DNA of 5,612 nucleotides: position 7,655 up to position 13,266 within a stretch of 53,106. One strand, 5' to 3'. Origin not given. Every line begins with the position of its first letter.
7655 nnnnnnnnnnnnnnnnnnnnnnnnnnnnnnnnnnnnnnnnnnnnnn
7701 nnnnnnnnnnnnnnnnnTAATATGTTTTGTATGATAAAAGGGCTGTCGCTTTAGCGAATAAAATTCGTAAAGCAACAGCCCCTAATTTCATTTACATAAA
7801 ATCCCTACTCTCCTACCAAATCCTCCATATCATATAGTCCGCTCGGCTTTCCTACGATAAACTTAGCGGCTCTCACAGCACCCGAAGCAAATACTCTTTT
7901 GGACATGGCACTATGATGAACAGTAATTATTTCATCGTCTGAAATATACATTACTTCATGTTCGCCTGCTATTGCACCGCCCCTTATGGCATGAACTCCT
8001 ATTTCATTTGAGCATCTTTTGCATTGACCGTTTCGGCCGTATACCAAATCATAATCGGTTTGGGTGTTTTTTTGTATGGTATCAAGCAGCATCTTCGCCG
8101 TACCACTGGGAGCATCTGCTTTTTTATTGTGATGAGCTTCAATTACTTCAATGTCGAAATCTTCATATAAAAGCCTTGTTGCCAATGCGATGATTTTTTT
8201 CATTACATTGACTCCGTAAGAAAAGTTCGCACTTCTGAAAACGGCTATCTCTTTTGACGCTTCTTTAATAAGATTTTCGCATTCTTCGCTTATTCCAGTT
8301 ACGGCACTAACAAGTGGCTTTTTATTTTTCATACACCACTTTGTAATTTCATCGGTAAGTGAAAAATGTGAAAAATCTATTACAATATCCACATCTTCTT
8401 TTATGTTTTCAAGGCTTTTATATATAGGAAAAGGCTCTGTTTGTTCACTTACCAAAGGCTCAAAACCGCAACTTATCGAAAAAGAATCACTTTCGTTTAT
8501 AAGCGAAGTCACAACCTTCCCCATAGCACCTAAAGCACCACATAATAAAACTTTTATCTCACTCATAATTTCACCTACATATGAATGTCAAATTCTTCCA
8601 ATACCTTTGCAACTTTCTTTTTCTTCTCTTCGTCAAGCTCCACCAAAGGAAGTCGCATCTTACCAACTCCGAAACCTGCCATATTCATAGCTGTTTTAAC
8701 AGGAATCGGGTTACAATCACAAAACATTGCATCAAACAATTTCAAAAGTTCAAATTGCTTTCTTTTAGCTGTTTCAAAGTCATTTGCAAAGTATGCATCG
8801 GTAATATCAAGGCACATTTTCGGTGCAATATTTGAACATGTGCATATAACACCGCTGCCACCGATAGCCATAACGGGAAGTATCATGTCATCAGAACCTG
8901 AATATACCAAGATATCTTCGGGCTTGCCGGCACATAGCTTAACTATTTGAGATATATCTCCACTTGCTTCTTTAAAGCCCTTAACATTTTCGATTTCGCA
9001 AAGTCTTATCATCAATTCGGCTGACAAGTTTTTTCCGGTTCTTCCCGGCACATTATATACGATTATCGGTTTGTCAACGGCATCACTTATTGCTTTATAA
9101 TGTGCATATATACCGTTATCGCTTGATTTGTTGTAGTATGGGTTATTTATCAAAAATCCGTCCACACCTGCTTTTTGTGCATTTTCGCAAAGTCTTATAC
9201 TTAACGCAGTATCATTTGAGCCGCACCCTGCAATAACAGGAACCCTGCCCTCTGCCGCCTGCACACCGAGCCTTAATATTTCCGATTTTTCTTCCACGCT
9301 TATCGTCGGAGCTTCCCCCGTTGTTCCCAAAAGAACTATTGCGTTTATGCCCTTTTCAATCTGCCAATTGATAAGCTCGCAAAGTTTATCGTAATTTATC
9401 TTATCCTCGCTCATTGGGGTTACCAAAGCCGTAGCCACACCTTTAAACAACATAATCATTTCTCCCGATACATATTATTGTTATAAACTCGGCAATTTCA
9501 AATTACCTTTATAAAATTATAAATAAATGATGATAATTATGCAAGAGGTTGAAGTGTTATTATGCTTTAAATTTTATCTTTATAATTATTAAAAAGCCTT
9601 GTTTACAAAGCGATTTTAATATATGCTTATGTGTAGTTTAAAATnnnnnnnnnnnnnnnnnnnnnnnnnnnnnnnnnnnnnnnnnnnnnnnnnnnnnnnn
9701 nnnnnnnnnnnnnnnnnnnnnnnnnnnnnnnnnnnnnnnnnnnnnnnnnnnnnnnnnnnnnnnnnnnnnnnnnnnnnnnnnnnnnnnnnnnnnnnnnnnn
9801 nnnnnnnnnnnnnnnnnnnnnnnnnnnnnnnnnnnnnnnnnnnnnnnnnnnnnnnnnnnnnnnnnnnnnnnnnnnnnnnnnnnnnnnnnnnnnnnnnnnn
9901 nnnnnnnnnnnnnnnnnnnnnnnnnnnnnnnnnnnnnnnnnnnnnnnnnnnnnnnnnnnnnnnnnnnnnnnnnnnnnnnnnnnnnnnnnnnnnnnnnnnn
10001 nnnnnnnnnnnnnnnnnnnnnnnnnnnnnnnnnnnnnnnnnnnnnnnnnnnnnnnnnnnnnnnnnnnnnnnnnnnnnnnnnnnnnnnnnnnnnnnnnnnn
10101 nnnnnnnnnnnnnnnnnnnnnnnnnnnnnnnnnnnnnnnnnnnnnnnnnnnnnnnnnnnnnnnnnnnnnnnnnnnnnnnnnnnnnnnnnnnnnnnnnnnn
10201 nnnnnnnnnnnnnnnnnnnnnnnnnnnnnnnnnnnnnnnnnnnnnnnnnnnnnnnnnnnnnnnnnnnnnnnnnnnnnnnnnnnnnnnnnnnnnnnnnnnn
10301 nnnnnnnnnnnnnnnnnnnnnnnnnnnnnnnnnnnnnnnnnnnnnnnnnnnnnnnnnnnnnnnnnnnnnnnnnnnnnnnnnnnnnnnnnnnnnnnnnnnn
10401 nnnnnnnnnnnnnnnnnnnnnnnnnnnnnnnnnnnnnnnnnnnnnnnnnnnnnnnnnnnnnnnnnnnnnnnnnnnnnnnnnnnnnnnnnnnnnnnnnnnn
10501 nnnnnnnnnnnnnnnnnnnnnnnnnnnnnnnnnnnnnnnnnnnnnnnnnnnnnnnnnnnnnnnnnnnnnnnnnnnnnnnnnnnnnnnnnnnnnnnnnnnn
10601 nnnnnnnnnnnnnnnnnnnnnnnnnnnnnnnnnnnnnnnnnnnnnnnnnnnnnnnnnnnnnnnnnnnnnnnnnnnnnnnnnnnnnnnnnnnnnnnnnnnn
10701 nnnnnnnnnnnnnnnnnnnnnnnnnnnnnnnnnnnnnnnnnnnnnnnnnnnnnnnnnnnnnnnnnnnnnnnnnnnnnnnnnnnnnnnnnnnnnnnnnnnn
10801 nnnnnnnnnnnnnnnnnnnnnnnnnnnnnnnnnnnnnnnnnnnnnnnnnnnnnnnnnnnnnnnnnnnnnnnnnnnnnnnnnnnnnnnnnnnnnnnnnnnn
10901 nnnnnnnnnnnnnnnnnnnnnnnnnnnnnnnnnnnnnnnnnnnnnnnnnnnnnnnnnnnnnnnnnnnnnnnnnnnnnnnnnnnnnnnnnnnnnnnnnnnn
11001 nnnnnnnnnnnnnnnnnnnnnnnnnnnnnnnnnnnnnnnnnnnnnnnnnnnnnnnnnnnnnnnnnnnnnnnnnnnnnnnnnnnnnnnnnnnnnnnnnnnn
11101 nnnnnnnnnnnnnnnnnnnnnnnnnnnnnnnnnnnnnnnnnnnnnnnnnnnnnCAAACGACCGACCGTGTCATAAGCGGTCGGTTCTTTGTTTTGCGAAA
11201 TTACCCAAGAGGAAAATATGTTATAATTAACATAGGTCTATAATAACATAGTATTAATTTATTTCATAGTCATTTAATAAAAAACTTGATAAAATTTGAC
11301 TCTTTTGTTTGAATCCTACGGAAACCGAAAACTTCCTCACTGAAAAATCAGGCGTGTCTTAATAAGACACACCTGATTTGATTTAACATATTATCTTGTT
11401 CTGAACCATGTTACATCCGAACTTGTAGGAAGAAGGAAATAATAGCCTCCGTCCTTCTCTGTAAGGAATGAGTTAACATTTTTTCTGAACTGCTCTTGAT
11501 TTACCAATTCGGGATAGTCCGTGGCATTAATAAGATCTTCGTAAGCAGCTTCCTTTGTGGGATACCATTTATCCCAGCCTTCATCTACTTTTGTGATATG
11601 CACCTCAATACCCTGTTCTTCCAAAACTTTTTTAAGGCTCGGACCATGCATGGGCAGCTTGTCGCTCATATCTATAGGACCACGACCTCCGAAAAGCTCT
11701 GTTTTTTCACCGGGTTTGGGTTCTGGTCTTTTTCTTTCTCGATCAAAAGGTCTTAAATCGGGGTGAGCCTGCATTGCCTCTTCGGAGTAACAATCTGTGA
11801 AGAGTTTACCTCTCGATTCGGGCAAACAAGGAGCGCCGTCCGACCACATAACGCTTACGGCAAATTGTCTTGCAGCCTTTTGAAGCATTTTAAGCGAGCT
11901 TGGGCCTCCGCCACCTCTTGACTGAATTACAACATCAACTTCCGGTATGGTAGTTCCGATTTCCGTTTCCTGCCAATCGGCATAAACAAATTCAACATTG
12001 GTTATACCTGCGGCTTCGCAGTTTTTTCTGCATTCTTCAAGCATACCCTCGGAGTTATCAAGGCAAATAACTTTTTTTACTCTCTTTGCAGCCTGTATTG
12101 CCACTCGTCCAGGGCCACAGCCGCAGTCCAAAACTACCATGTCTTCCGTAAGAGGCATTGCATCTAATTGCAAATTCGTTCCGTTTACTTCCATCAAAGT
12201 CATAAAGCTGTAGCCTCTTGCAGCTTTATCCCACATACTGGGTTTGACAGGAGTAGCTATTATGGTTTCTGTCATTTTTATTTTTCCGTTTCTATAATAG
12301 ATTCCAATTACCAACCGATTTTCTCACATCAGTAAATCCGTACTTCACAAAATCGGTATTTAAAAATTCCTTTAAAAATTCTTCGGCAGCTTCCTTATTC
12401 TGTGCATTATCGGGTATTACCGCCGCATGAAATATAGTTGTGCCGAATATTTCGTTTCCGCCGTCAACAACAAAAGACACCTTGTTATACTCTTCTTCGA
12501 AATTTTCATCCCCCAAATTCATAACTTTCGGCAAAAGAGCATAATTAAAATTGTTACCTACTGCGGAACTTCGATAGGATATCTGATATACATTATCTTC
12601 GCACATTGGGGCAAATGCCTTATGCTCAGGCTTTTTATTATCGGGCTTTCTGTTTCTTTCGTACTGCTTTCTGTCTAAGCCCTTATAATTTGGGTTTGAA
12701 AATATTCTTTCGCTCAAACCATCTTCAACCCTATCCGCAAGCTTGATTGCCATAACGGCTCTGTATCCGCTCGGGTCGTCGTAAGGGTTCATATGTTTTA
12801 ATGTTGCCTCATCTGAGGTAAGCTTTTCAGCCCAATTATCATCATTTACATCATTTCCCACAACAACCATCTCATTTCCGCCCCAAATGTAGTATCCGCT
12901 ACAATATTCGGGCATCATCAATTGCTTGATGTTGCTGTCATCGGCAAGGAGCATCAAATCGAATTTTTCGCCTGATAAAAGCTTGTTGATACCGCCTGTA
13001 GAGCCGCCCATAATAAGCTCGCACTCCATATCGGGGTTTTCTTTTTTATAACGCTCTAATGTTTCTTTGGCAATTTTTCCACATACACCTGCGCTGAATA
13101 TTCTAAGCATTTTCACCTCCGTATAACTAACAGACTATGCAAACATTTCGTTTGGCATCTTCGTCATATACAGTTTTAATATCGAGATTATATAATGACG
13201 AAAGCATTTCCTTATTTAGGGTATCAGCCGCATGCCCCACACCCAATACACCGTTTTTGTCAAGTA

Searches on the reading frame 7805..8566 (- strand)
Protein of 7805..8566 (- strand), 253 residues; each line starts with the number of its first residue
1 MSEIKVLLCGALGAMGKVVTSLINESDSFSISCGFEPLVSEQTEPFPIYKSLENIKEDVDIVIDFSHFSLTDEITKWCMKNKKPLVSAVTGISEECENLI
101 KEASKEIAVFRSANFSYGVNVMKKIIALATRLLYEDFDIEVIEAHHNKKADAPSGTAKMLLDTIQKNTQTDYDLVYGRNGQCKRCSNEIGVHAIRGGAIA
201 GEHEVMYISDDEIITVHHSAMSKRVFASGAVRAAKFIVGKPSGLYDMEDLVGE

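Call 105: search_protein_families(library=pfam, proteins=[window:7805-8566:-], max_evalue=0.00001)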
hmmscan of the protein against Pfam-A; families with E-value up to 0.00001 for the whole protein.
window:7805-8566:- (253 aa): 2 families
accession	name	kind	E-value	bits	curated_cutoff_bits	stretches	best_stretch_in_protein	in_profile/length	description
PF05173.19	DapB_C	-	1.6e-42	144.8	27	1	118-250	1-120/121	Dihydrodipicolinate reductase, C-terminus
PF01113.26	DapB_N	-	1e-22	81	25.6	1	4-115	1-124/124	Dihydrodipicolinate reductase, N-terminus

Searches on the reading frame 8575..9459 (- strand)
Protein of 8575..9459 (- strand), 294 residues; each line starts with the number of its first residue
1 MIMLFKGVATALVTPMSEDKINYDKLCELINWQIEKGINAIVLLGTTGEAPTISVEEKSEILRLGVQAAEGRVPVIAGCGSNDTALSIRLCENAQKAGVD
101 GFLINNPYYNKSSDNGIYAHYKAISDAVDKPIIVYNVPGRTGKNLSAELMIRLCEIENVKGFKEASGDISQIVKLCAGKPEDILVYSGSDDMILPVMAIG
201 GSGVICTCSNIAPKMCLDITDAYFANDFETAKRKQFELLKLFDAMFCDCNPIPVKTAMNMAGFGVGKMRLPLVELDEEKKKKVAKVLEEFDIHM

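Call 105: search_protein_families(library=pfam, proteins=[window:8575-9459:-], max_evalue=0.00001)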
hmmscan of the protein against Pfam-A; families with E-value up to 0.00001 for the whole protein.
window:8575-9459:- (294 aa): 1 family
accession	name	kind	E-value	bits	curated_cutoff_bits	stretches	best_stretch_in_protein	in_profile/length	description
PF00701.28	DHDPS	-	2.2e-87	292.9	22.1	1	5-289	2-288/289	Dihydrodipicolinate synthetase family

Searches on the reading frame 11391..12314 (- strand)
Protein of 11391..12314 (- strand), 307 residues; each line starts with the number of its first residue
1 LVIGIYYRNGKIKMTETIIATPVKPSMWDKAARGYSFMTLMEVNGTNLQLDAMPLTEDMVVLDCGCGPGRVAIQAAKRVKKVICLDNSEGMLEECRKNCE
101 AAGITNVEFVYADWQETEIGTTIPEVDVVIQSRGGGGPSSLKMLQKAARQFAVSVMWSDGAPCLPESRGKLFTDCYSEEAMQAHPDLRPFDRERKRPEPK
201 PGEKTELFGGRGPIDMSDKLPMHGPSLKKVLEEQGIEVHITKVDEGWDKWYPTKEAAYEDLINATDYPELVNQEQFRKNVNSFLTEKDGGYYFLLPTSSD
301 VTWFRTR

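Call 13: search_protein_families(library=pfam, proteins=[window:11391-12314:-], max_evalue=0.001)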
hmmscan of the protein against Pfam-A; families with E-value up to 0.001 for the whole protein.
window:11391-12314:- (307 aa): 11 families
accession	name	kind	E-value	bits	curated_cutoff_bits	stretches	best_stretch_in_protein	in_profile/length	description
PF13847.12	Methyltransf_31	-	2.3e-14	53.7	27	1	56-132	2-81/145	Methyltransferase domain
PF13649.12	Methyltransf_25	-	3e-14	53.9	27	1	61-131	1-70/97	Methyltransferase domain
PF09445.16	Methyltransf_15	-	3.5e-09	36.9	22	1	60-141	3-87/165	RNA cap guanine-N2 methyltransferase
PF08241.18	Methyltransf_11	-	2.4e-08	34.9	21.2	1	62-129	1-64/95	Methyltransferase domain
PF05175.20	MTS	-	1.4e-07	31.7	23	1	44-117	18-93/170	Methyltransferase small domain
PF02353.26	CMAS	-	8.3e-06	25.7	27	1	46-118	51-125/273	Mycolic acid cyclopropane synthetase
PF01209.24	Ubie_methyltran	-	2.3e-05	24.3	20.1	1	56-117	46-110/233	ubiE/COQ5 methyltransferase family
PF01135.25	PCMT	-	8e-05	22.9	20.3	1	50-113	66-132/210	Protein-L-isoaspartate(D-aspartate) O-methyltransferase (PCMT)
PF00398.26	RrnaAD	-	0.00015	21.4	24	1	50-121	23-92/263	Ribosomal RNA adenine dimethylase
PF01728.25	FtsJ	-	0.00043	20.7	24.1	1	52-130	15-96/181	FtsJ-like methyltransferase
PF08242.18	Methyltransf_12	-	0.00056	21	30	0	62-130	1-70/98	Methyltransferase domain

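Call 81: search_protein_families(library=ncbifam, proteins=[window:11391-12314:-], max_evalue=0.00001)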
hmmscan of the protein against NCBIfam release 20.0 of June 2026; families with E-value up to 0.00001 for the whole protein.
window:11391-12314:- (307 aa): 17 families
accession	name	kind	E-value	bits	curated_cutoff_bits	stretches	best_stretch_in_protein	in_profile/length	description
NF043040.1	corrin_prot_MT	hypoth_equivalog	2.5e-12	46.7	180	1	34-130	18-115/216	corrinoid protein-associated methyltransferase CpaM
TIGR02469.1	CbiT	equivalog_domain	5.4e-12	46.1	78.3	1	38-146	2-107/124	precorrin-6Y C5,15-methyltransferase (decarboxylating) subunit CbiT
TIGR00479.1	rumA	equivalog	2.7e-09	36.4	183.55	1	50-121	286-356/432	23S rRNA (uracil(1939)-C(5))-methyltransferase RlmD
NF011529.0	PRK14968.1-3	equivalog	2.4e-08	33.7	162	1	47-114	24-91/198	putative methyltransferase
NF041081.1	prot_lys_mtase_Arch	equivalog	2.9e-08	33.9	200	1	55-119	7-74/142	protein-lysine N-methyltransferase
NF008823.0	PRK11873.1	subfamily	3.9e-08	33.1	263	1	54-130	74-151/272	arsenite methyltransferase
TIGR03534.1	RF_mod_PrmC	equivalog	4.3e-08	32.9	199.1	1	50-118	81-151/253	peptide chain release factor N(5)-glutamine methyltransferase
TIGR02021.1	BchM-ChlM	equivalog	5.7e-08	32.4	158.9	1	58-144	55-143/218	magnesium protoporphyrin IX methyltransferase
NF041820.1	daptide_MTase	equivalog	3.5e-07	30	175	1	60-122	39-104/243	daptide-type RiPP biosynthesis methyltransferase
TIGR01934.1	MenG_MenH_UbiE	subfamily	9.1e-07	28.4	158.35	1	56-115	38-98/223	ubiquinone/menaquinone biosynthesis methyltransferase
NF007610.0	PRK10258.1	equivalog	1.3e-06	27.9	342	1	29-101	14-86/251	malonyl-ACP O-methyltransferase BioC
TIGR02072.1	BioC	equivalog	1.6e-06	28.1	184.95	1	56-128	33-100/244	malonyl-ACP O-methyltransferase BioC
TIGR00740.1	TIGR00740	equivalog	2.8e-06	27.2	193.3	1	23-119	24-120/239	carboxy-S-adenosyl-L-methionine synthase CmoA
NF001244.0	PRK00216.1-5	equivalog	3.3e-06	26.6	216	1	58-119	49-114/236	bifunctional demethylmenaquinone methyltransferase/2-methoxy-6-polyprenyl-1,4-benzoquinol methylase UbiE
NF008264.0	PRK11036.1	equivalog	4.5e-06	26.3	366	1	56-129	43-116/261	tRNA uridine 5-oxyacetic acid(34) methyltransferase CmoM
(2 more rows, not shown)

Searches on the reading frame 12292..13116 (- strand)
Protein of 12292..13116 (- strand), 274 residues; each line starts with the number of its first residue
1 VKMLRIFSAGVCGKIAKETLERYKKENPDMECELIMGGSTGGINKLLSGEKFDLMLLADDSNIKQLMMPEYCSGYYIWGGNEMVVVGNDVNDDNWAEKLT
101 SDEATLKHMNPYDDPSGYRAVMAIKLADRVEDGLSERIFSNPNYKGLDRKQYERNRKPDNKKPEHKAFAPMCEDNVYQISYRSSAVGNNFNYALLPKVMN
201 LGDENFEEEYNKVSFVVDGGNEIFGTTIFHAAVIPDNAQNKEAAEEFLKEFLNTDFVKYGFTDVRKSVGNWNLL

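Call 13: search_protein_families(library=pfam, proteins=[window:12292-13116:-], max_evalue=0.001)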
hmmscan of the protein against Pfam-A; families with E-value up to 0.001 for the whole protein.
window:12292-13116:- (274 aa): 1 family
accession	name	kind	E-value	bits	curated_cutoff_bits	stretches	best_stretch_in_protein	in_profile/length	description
PF13531.11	SBP_bac_11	-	3.6e-11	43.7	25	1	4-249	1-210/227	Bacterial extracellular solute-binding protein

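Call 81: search_protein_families(library=ncbifam, proteins=[window:12292-13116:-], max_evalue=0.00001)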
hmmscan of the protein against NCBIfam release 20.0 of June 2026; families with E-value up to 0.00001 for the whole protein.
window:12292-13116:- (274 aa): 2 families
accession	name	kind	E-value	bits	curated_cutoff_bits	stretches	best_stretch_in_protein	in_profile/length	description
TIGR03730.1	tungstate_WtpA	equivalog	4.1e-33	114.7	242.75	1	3-249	2-273/275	tungstate ABC transporter substrate-binding protein WtpA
NF003196.0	PRK04168.1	equivalog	1.2e-32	113.1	355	1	3-255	33-304/338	tungstate ABC transporter substrate-binding protein WtpA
